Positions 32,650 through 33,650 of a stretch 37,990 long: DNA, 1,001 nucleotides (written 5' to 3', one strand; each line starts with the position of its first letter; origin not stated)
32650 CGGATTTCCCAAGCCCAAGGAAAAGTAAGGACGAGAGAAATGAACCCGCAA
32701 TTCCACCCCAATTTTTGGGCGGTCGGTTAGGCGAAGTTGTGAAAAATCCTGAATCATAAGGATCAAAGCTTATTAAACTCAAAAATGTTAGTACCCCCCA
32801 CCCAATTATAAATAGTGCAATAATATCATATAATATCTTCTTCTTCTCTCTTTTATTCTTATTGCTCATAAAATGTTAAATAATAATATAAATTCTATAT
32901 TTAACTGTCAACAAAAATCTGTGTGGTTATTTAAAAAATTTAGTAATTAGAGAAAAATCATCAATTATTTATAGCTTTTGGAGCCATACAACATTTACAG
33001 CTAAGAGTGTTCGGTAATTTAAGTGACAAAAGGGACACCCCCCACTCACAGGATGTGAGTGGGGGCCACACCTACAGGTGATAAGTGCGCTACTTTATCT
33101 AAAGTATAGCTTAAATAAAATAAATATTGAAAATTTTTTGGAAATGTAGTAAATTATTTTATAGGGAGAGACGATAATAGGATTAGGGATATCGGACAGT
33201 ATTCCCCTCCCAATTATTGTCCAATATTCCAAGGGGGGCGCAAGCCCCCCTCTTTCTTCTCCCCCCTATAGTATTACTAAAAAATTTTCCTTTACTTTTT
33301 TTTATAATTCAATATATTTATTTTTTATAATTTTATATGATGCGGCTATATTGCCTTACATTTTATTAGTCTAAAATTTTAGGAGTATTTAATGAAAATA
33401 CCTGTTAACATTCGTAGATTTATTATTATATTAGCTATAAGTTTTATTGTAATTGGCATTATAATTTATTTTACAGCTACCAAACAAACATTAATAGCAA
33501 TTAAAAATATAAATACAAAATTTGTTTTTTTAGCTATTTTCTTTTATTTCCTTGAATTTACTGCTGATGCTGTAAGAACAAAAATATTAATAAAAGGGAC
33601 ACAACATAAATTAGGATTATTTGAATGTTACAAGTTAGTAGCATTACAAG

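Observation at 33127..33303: Unclassified G+C-rich three-way-junction RNA with a GCAA-capped helix in the leader of the flippase-like / metalloenzyme operon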

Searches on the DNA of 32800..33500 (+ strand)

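Call 4: search_rna_families(source=window, start=32800, end=33500, threshold=evalue, max_evalue=10, show_alignments=3)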
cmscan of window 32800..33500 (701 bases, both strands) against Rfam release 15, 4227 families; matches with E-value up to 10: 5.
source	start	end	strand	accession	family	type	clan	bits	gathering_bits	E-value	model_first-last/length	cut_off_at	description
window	33053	33230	+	RF02157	NPPA-AS1_2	Gene; lncRNA;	-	19.1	60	1.6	1-150/150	no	NPPA antisense RNA 1 conserved region 2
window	33152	33259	+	RF02344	ar14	Gene; sRNA;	-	17.7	58.8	0.6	1-123/123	no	Alphaproteobacterial ar14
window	33233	33316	-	RF02615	BSR0626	Gene; sRNA;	-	15.4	155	5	1-128/128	no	Brucella sRNA 0626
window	33229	33255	+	RF04279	mir-H20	Gene; miRNA;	CL00141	15.2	99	7.5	1-82/82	no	mir-H20 microRNA precursor family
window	33224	33322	-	RF01477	rli43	Gene; sRNA;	-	14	100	0.76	68-184/255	no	Listeria sRNA rli43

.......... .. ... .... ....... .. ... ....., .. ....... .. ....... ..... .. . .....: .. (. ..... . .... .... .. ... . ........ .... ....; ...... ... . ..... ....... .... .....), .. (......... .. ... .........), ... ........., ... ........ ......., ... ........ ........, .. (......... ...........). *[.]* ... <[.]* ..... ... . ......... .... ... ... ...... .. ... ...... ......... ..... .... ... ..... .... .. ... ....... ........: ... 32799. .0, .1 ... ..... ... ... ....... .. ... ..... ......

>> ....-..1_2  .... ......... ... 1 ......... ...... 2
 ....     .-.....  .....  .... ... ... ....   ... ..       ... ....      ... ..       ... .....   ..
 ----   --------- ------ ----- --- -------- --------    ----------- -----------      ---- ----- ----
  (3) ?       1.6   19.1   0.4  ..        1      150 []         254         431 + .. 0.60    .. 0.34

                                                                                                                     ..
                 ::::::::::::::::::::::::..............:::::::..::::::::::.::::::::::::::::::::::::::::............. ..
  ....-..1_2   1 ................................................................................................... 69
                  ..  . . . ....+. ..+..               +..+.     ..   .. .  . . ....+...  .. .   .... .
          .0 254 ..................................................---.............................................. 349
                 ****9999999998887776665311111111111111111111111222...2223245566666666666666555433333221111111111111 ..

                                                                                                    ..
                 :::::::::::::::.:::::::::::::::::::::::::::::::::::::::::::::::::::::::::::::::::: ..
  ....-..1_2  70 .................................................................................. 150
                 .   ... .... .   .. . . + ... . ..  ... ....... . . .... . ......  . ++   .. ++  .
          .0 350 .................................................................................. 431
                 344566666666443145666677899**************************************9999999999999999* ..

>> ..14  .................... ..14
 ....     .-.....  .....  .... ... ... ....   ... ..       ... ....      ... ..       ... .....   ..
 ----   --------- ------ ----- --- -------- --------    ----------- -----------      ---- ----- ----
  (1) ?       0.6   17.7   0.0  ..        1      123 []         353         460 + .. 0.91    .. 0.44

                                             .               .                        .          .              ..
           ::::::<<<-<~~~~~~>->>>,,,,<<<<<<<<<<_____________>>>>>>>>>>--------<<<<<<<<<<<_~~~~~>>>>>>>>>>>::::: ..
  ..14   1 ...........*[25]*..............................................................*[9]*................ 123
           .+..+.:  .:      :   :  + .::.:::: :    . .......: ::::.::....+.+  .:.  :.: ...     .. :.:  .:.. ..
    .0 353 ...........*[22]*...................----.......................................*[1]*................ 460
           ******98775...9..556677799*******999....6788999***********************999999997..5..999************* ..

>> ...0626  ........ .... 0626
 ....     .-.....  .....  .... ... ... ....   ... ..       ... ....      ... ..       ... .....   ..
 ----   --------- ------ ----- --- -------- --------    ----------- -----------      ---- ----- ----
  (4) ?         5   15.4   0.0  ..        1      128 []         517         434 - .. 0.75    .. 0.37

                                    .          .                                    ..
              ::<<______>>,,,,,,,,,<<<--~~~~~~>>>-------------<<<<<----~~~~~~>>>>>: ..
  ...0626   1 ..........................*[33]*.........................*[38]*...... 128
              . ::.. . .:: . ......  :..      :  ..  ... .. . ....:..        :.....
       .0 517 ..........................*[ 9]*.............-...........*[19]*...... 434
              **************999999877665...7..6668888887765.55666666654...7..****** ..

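Call 34: build_rna_model(alignment_id=A5, structure=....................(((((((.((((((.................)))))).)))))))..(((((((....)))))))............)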
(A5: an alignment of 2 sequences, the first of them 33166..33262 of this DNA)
Model R1 built from alignment A5 (2 sequences, 97 columns); structure: as given.
model positions 97; base pairs 20; branch points 1; effective number of sequences 1.04; information 0.591 bits per position. Calibrated on 0.2 Mb of random sequence (short: E-values are rough).
structure used (alignment columns):
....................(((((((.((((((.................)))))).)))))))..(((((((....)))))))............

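Call 35: search_with_rna_model(model_id=R1, sources=[window, L001, L002, L003, L004, L005, L006, L007, L008, L009, L010, L011, L012, L013, L014, L015, L016, L017, L018, L038, L039, L040, L041, L042, L043, L044, L045, L046, L047, L048, L049, L050, L051, L052, L053, L054, L055, L056, L057, L058, L059, L060], max_evalue=10, show_alignments=4)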
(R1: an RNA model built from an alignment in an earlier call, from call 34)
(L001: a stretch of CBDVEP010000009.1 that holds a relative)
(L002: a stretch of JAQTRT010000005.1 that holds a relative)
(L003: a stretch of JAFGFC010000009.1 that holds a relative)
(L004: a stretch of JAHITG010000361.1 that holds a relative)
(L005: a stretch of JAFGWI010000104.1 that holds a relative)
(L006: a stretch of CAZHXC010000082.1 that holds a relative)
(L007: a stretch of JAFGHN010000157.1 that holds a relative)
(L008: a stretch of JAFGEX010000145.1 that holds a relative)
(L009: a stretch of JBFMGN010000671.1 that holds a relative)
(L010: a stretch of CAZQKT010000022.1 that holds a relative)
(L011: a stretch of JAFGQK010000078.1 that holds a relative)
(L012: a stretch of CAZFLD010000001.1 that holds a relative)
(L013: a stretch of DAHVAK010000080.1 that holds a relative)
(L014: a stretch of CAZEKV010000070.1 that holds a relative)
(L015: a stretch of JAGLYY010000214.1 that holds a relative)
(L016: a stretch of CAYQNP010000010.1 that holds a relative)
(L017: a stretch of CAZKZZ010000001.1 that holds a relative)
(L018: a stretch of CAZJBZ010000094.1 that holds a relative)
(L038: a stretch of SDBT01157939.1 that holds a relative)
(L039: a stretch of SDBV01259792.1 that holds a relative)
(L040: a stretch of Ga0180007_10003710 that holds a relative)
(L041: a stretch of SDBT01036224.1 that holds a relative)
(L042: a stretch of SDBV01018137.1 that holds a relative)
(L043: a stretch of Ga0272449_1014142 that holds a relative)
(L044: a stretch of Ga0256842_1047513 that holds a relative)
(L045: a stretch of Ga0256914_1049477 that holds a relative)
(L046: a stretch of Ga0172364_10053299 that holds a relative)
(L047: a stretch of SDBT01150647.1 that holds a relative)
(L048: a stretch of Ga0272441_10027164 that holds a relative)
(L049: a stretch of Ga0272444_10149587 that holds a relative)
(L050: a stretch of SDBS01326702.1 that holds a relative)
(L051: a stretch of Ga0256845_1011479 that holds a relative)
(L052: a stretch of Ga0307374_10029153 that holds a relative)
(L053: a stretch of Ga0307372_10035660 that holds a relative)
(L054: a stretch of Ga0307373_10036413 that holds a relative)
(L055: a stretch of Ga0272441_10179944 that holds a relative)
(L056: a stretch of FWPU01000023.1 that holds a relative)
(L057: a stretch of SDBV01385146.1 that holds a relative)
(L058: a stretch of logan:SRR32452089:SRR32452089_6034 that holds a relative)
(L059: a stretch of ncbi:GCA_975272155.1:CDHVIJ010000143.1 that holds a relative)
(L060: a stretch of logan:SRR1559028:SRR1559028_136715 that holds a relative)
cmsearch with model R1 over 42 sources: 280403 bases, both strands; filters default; matches with E-value up to 10: 4.
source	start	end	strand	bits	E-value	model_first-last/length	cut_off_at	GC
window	33166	33262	+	119.2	1.1e-22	1-97/97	no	0.49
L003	3791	3885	+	106.4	6e-20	1-97/97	no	0.47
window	25896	25977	-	14.7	2.1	1-97/97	no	0.32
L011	963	1047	-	12.7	5.5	1-97/97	no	0.36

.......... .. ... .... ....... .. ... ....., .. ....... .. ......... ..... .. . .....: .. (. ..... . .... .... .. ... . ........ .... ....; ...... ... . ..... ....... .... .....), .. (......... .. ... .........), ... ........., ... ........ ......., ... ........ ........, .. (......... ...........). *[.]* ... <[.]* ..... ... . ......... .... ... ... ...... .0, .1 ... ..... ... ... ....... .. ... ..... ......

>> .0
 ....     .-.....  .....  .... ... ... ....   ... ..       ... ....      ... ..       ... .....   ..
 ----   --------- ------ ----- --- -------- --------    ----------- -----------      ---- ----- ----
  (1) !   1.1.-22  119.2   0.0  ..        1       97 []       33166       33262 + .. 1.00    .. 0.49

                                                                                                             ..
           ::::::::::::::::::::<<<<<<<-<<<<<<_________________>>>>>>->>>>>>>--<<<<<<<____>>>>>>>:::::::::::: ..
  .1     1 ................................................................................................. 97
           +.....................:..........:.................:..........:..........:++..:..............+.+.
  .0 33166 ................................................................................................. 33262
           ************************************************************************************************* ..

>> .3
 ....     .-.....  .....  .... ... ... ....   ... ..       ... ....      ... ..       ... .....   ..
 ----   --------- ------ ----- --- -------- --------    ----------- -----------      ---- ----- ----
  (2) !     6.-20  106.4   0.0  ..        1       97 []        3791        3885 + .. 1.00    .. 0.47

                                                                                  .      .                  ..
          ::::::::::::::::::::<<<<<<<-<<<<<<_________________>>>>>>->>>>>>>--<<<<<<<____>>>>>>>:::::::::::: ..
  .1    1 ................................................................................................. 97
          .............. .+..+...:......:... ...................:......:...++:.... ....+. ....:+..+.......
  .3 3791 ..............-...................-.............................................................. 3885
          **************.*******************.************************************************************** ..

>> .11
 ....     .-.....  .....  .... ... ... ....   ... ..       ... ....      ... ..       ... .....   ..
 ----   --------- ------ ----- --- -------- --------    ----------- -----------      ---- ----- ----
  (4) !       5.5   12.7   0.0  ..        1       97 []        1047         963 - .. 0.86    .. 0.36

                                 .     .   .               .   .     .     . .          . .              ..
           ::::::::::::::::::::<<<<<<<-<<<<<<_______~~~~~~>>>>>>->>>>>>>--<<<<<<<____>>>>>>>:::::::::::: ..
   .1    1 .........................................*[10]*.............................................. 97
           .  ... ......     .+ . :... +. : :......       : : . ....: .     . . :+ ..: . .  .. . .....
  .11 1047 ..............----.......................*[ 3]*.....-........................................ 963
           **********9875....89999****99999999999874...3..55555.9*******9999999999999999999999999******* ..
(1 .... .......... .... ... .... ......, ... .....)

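Call 47: search_with_rna_model(model_id=R1, sources=[L061, L062, L063, L064, L058, L059, L060], max_evalue=10, filters=off)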
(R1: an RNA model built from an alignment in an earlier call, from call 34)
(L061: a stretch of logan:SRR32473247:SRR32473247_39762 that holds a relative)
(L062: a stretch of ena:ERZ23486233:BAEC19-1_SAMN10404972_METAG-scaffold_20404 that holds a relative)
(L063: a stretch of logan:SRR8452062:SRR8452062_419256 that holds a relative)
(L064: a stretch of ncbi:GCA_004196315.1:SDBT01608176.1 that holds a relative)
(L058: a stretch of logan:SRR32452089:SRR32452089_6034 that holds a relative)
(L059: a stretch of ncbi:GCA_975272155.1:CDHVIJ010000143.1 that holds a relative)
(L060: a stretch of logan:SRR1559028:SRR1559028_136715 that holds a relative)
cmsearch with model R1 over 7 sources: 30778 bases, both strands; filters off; matches with E-value up to 10: 30.
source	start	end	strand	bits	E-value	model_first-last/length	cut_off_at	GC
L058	1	93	-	12.7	0.61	1-97/97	no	0.27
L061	3752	3845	-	11.3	1.2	1-97/97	no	0.36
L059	2400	2431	-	10.4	1.9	1-97/97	no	0.38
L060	1846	1877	-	10.4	1.9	1-97/97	no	0.38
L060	921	959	-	9.6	2.7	1-97/97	no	0.23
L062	2619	2649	+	9.3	3.2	1-97/97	no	0.26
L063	1909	1939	+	9.3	3.2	1-97/97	no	0.26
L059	1475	1513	-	9.1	3.6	1-97/97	no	0.26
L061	2851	2880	-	9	3.6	1-97/97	no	0.3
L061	2595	2649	+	9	3.6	1-97/97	no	0.29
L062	1617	1662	+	9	3.7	1-97/97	no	0.28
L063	907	952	+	9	3.7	1-97/97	no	0.28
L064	617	649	+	8.7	4.2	1-97/97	no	0.27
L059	5917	5955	-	8.2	5.6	1-97/97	no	0.21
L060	5363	5401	-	8.2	5.6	1-97/97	no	0.21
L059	1018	1050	-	8.1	5.9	1-97/97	no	0.24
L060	464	496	-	8.1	5.9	1-97/97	no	0.24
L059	8560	8595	+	8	6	1-97/97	no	0.22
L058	3030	3077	-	8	6.1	1-97/97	no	0.23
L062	1496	1546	-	7.6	7.4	1-97/97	no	0.25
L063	786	836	-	7.6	7.4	1-97/97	no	0.25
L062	3029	3100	+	7.5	7.6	1-97/97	no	0.31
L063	2319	2390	+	7.5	7.6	1-97/97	no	0.31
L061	2969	3011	+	7.4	8.1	1-97/97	no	0.19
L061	412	439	-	7.1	9.5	1-97/97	no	0.14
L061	154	187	+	7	9.7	1-97/97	no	0.29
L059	4734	4822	+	7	9.8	1-97/97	no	0.34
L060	4180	4268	+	7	9.8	1-97/97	no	0.34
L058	1366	1405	+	7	9.9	1-97/97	no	0.35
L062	459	488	+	7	10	1-97/97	no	0.4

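Call 60: search_with_rna_model(model_id=R1, sources=[L065, L066, L067], max_evalue=5, filters=off)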
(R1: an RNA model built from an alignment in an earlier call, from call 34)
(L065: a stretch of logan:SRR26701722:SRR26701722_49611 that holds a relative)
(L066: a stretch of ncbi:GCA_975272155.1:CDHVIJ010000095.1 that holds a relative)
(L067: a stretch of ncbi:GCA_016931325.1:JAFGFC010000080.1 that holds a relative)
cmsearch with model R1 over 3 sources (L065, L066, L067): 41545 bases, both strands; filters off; matches with E-value up to 5: 8.
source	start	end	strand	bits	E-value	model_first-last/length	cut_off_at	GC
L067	17585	17677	+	17.2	0.089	1-97/97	no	0.42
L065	1863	1946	-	11.2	1.7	1-97/97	no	0.29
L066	8126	8195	-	10.9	1.9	1-97/97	no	0.33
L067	19888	19929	+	10.3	2.6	1-97/97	no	0.33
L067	11897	11927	-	10.3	2.7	1-97/97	no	0.19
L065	3734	3764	-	10.2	2.8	1-97/97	no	0.19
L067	6311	6344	-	9.1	4.7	1-97/97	no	0.21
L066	980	1051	+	9.1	4.8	1-97/97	no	0.26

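Call 64: search_with_rna_model(model_id=R1, source=L067, start=17400, end=17800, max_evalue=10, filters=off, show_alignments=1)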
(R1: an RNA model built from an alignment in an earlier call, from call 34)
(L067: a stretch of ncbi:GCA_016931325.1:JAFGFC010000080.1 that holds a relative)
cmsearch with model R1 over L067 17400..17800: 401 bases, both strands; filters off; matches with E-value up to 10: 8.
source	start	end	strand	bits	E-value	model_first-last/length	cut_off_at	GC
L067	17585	17677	+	17.2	0.00086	1-97/97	no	0.42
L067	17594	17688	-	6.8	0.14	1-97/97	no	0.45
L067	17501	17556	+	4.7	0.4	1-97/97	no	0.34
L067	17454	17482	+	2.9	0.96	1-97/97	no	0.28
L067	17457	17491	-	2.8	1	1-97/97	no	0.26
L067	17495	17521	-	-0.4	4.8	1-97/97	no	0.19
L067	17533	17575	-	-1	6.6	1-97/97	no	0.37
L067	17691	17715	+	-1.8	9.7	1-97/97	no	0.36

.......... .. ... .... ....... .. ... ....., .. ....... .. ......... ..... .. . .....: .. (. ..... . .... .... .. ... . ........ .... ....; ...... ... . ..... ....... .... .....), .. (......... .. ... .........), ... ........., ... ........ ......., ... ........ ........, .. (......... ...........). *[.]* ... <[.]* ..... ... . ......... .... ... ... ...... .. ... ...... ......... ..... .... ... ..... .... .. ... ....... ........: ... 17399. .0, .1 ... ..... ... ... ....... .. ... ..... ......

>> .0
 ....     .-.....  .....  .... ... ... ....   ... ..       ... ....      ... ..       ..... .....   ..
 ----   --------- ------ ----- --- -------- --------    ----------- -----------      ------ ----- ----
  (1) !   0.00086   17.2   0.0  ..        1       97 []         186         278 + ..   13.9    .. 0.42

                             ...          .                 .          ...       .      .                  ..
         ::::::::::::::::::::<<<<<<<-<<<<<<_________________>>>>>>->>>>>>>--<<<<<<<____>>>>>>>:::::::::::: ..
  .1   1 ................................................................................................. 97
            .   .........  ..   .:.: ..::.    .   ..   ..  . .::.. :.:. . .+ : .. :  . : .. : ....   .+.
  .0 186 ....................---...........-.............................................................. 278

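Call 73: search_with_rna_model(model_id=R1, sources=[L068, L069, L070, L071, L072, L073], max_evalue=1)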
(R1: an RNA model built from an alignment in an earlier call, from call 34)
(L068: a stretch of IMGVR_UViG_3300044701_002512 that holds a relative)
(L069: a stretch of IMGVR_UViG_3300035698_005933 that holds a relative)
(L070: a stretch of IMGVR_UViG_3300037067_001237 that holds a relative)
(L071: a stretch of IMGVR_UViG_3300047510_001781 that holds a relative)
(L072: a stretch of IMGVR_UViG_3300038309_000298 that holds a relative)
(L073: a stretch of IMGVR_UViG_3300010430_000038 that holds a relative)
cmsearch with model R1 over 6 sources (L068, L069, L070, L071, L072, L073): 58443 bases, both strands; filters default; matches with E-value up to 1: 0.
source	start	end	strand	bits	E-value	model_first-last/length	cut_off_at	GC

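Call 77: search_with_rna_model(model_id=R1, sources=[window, L003], max_evalue=0.000001, make_alignment=true)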
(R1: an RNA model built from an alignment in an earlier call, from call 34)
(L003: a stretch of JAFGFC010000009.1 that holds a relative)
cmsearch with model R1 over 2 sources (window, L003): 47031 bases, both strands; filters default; matches with E-value up to 0.000001: 2.
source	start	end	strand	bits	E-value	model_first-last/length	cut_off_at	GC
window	33166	33262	+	119.2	1.8e-23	1-97/97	no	0.49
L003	3791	3885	+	106.4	1e-20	1-97/97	no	0.47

Alignment A6: 2 matches aligned to the model, 97 columns, each read 5' to 3' on its own strand. Consensus structure (alignment columns), stored with it:
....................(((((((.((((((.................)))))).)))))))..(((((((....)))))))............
